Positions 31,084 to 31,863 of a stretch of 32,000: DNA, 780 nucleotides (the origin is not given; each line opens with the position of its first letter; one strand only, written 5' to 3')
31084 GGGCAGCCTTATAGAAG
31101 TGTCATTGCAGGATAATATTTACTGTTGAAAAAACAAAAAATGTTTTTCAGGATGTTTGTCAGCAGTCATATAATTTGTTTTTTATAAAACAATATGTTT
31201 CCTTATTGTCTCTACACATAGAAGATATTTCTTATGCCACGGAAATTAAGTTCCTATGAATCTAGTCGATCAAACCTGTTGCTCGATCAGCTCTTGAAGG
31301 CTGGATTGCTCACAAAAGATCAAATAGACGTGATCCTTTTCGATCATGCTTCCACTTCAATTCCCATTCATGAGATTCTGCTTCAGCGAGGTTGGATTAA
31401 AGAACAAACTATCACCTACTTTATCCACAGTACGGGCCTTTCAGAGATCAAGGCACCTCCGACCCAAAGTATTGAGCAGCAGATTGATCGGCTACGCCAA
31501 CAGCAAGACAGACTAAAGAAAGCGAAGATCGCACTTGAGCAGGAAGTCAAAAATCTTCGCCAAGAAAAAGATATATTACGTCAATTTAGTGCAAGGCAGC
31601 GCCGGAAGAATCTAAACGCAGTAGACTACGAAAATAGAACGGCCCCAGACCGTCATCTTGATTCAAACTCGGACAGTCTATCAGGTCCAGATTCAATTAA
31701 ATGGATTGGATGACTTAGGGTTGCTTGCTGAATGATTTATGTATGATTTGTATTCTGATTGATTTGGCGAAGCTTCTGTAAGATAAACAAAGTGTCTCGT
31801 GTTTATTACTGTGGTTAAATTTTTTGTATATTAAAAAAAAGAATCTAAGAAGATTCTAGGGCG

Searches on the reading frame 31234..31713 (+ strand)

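Call 8: search_protein_families(library=pfam, proteins=[window:31234-31713:+])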
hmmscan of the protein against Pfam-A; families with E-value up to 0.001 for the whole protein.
window:31234-31713:+ (159 aa): 1 family
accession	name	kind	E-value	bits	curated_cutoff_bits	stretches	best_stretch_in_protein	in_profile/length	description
PF04977.20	DivIC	-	0.00072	19.8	28.9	0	75-116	17-58/80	Septum formation initiator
